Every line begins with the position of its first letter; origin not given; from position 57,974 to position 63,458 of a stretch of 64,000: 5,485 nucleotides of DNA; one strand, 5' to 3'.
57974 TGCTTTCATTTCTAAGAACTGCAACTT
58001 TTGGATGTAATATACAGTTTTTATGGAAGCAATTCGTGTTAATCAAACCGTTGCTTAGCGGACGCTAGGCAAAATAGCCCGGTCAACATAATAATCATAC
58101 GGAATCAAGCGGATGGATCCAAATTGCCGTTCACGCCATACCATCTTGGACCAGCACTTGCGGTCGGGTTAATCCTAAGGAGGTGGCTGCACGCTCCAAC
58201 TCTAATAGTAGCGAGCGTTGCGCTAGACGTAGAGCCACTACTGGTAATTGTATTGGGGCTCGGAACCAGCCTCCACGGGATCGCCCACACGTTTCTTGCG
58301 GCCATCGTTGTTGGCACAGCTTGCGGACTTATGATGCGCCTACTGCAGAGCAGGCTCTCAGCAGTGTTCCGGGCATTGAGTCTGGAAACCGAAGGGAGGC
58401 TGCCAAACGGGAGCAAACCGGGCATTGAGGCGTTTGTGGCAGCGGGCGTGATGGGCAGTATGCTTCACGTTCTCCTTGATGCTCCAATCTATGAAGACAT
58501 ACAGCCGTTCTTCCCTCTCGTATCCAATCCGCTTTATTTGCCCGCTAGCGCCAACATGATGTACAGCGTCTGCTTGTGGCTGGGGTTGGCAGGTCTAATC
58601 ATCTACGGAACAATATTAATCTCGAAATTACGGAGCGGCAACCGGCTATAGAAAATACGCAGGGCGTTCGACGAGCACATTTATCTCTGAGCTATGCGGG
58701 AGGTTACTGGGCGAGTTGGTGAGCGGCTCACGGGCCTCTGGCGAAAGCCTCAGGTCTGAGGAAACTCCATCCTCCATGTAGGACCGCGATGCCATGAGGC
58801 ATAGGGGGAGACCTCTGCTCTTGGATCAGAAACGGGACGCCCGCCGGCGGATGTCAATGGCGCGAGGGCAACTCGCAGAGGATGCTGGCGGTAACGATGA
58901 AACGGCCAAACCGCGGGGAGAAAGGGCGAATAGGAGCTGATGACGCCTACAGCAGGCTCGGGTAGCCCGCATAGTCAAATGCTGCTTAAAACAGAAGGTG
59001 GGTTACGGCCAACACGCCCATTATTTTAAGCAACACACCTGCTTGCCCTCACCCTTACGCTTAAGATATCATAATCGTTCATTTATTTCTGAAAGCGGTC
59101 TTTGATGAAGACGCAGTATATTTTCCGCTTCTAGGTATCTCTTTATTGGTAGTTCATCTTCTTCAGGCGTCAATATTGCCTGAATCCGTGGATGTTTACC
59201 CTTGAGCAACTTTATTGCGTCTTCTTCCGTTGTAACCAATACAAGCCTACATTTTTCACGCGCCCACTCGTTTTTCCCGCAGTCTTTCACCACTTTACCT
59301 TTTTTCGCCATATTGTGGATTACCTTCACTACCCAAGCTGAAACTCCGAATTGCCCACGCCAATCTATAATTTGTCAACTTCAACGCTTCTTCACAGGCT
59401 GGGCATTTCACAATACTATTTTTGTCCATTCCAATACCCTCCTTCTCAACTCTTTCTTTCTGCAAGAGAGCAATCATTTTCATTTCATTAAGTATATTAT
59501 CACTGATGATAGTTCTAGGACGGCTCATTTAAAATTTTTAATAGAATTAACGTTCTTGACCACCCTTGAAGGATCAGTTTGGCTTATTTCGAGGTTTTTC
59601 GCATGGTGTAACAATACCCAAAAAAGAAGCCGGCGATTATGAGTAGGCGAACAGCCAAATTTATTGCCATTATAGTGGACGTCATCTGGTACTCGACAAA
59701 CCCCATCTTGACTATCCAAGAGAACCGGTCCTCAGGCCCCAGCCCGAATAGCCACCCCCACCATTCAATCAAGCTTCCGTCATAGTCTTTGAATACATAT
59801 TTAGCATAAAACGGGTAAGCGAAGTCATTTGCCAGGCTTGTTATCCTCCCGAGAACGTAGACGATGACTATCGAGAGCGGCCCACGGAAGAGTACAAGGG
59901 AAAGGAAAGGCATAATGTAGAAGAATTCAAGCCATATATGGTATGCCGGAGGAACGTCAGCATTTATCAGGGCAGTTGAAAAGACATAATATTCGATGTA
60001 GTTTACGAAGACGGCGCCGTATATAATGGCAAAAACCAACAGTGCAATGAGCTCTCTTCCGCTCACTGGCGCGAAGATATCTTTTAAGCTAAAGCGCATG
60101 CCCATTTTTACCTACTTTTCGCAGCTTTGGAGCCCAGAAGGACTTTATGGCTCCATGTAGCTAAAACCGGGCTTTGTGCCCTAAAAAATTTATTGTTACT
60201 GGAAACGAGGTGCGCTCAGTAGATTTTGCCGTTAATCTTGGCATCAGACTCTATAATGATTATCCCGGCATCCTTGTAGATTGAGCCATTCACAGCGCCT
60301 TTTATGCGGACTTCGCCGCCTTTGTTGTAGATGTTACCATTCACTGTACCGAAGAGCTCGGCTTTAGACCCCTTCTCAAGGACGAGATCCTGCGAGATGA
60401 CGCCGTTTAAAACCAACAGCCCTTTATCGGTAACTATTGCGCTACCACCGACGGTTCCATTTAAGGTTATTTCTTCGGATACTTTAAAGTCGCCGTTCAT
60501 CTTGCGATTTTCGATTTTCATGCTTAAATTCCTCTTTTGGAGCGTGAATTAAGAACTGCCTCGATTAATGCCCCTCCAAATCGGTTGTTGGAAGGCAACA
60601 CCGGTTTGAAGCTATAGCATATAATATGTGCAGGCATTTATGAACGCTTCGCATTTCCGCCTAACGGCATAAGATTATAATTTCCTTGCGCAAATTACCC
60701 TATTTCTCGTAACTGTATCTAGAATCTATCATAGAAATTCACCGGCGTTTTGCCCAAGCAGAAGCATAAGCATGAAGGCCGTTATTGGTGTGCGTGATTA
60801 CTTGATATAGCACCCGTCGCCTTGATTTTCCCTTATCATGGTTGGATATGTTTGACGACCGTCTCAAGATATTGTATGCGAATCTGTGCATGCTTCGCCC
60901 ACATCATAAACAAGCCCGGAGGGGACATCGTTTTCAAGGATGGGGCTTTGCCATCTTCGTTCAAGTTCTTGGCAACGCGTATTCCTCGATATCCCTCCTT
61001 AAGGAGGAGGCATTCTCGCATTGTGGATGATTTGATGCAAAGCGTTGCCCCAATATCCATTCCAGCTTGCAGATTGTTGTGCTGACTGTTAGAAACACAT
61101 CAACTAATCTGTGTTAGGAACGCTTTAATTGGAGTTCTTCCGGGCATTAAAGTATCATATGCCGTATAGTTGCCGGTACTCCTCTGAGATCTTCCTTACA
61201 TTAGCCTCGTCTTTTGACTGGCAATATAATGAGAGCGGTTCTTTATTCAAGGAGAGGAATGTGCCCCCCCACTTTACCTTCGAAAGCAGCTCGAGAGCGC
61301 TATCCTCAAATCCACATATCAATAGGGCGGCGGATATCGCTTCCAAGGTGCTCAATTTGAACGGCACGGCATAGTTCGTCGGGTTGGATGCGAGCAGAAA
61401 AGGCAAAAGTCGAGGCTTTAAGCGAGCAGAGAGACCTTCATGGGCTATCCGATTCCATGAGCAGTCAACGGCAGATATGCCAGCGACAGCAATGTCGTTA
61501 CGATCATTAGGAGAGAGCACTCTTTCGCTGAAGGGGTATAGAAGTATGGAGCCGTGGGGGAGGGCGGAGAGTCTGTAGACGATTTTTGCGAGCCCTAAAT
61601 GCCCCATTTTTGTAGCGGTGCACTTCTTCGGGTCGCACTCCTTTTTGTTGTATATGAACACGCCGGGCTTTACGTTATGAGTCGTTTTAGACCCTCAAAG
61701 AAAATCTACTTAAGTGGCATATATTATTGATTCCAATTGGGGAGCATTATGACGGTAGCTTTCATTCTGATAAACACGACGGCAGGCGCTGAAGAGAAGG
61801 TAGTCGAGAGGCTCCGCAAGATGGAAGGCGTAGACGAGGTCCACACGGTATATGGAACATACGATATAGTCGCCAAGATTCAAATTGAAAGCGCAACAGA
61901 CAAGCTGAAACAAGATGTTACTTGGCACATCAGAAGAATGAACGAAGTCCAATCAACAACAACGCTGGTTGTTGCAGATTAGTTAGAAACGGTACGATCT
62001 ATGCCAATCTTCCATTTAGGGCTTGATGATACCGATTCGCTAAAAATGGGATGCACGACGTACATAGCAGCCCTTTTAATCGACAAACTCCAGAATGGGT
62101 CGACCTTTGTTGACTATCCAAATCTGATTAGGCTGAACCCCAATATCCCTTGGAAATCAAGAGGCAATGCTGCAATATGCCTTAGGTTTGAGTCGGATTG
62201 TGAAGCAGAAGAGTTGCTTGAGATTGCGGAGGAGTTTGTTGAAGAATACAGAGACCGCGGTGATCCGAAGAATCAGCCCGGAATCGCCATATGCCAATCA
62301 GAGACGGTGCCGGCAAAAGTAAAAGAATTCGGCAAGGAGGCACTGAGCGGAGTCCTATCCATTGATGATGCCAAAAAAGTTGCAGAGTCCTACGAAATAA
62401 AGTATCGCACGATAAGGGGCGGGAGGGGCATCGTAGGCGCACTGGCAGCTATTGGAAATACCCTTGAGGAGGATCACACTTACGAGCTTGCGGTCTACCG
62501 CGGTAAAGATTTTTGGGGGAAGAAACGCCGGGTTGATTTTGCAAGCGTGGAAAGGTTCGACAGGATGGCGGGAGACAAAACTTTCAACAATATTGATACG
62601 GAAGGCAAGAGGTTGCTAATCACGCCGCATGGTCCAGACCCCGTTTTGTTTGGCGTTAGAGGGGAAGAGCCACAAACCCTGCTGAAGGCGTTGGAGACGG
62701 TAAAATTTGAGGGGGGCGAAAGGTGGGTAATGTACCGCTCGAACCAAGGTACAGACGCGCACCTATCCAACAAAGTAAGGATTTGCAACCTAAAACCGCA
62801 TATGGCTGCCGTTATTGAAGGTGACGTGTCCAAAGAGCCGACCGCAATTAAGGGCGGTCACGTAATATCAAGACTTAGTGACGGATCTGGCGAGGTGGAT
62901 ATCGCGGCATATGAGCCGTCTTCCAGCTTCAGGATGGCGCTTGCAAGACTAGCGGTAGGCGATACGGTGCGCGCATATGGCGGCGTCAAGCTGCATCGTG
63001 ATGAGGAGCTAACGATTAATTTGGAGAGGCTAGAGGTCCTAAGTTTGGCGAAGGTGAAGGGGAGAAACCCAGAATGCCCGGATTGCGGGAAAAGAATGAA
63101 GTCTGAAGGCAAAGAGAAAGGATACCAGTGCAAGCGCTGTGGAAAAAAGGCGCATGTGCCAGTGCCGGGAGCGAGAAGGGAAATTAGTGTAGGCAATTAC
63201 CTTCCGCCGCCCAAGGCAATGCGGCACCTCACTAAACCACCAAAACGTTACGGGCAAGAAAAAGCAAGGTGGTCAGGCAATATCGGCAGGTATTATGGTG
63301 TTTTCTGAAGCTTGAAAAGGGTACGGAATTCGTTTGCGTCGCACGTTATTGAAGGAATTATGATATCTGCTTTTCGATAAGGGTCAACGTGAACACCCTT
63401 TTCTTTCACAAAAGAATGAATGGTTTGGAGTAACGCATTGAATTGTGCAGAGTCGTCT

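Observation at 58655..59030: Candidate RNase P RNA immediately downstream of the 23S rRNA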

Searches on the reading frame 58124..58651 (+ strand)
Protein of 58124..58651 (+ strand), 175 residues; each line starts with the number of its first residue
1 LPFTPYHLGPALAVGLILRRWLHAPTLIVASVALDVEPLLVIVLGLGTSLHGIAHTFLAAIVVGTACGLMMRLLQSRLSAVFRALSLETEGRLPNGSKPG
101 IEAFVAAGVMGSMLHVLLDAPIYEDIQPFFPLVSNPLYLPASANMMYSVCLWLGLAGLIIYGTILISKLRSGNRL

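Call 22: search_protein_families(library=pfam, proteins=[window:58124-58651:+], max_evalue=0.01)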
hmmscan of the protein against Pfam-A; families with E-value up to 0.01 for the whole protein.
window:58124-58651:+ (175 aa): 2 families
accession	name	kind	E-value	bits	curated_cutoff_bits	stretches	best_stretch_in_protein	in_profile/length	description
PF04307.19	YdjM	-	5.2e-06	26.5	29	1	7-156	6-143/176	YdjM inner membrane protein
PF13803.12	DUF4184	-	7.4e-05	23.1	25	1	1-120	1-123/229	Domain of unknown function (DUF4184)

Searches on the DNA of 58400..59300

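Call 3: search_rna_families(source=window, start=58400, end=59300, threshold=evalue, max_evalue=1, show_alignments=3)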
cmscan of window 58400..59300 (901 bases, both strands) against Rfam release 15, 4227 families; matches with E-value up to 1: 2.
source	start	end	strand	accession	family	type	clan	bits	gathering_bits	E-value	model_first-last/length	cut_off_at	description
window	58711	59017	+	RF00373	RNaseP_arch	Gene; ribozyme;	CL00002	202.5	84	1.1e-60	1-288/288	no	Archaeal RNase P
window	58895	58956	+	RF01734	Fluoride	Cis-reg; riboswitch;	-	16.2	34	0.11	1-64/64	no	Fluoride riboswitch aptamer (crcB RNA motif)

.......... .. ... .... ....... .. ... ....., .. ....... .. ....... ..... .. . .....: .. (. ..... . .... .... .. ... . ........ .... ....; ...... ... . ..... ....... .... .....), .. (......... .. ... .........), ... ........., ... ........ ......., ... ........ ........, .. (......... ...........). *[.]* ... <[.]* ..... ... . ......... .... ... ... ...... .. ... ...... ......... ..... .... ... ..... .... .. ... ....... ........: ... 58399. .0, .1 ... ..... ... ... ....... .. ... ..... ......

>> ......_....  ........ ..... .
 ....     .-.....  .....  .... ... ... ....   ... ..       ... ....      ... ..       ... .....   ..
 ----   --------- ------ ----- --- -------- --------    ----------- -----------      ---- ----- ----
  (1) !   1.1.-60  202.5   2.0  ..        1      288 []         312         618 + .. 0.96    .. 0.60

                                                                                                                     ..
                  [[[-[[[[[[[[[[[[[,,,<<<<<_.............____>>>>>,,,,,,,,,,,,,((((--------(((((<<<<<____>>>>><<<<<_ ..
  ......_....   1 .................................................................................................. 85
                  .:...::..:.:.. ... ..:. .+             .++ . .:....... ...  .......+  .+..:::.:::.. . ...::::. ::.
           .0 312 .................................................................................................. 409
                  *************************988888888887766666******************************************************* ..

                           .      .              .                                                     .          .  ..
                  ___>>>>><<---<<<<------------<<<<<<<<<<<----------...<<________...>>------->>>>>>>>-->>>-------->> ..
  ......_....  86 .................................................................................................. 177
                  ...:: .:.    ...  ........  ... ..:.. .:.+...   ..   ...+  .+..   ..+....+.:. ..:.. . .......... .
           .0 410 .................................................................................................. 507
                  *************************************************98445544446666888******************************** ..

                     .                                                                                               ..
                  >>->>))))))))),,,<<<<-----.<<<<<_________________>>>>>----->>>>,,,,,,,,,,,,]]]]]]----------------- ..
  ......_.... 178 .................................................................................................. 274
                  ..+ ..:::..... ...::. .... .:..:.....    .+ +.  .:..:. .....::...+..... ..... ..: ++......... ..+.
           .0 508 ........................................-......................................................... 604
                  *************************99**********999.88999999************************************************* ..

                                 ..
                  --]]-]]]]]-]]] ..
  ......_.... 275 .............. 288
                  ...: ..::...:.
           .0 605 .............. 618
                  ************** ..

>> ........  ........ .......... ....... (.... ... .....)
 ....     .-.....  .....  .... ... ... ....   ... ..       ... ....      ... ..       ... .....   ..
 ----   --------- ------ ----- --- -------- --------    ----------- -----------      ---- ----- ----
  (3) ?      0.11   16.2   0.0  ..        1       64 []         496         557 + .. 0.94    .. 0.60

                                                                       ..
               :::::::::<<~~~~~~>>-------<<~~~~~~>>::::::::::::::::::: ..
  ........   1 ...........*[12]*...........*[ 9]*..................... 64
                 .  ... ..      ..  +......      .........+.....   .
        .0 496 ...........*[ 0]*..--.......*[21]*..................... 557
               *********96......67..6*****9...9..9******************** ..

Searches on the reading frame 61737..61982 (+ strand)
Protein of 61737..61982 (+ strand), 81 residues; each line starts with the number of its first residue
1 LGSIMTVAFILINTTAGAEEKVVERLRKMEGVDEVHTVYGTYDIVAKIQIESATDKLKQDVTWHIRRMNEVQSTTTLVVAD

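Call 26: search_protein_families(library=pfam, proteins=[window:61737-61982:+], max_evalue=0.01)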
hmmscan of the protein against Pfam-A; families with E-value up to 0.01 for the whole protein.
window:61737-61982:+ (81 aa): 2 families
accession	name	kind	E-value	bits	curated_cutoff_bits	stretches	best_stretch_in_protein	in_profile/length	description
PF01037.27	AsnC_trans_reg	-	1e-10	41.8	25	1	10-79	1-70/73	Lrp/AsnC ligand binding domain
PF22484.2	DUF6986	-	0.0091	15.3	27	1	23-78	220-275/408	Domain of unknown function (DUF6986)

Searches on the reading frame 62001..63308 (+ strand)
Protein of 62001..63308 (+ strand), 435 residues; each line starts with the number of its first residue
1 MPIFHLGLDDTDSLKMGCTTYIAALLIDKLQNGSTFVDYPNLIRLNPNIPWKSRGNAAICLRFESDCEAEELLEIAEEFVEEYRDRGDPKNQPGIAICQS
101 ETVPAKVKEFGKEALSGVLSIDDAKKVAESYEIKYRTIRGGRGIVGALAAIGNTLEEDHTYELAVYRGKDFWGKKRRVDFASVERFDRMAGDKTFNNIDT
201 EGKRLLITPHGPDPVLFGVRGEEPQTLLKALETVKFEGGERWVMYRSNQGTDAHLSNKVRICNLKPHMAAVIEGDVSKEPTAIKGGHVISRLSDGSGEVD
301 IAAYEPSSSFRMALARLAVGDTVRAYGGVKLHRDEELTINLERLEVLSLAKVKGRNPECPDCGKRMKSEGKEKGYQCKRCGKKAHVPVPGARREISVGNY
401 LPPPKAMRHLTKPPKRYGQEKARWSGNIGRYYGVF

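Call 22: search_protein_families(library=pfam, proteins=[window:62001-63308:+], max_evalue=0.01)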
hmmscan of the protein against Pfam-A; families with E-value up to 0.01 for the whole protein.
window:62001-63308:+ (435 aa): 5 families
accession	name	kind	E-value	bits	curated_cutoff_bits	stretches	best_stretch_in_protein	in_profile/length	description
PF08489.16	TiaS_FLD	-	2e-37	128.3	21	1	141-254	1-116/116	TiaS FLD domain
PF22641.2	TiaS_TCKD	-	4.4e-27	95.4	27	1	6-135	2-151/156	TiaS TCKD domain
PF23783.1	Zn_ribbon_TiaS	-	2.2e-13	50.1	27.3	1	356-387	1-32/41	TiaS C-terminal zinc ribbon domain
PF01336.31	tRNA_anti-codon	-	6.6e-07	29.6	27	1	272-347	3-75/75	OB-fold nucleic acid binding domain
PF00130.28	C1_1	-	0.0094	16.2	26.5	0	359-385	14-39/53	Phorbol esters/diacylglycerol binding domain (C1 domain)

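Call 41: find_encoding_contigs(protein=window:62001-63308:+, flank=6000, max_places=4)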
Protein window:62001-63308:+ (435 aa): 1 contig read that carries it; 1 place shown.
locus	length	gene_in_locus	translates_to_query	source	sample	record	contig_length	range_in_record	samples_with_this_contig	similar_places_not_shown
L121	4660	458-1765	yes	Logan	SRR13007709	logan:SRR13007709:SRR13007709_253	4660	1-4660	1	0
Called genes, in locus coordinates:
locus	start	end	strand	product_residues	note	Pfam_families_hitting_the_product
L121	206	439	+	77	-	PF01037:AsnC_trans_reg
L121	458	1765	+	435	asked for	PF22641:TiaS_TCKD, PF08489:TiaS_FLD, PF01336:tRNA_anti-codon (weak), PF23783:Zn_ribbon_TiaS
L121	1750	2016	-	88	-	PF22743:PspAA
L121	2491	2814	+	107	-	-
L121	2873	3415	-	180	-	PF01862:PvlArgDC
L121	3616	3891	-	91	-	-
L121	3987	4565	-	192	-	-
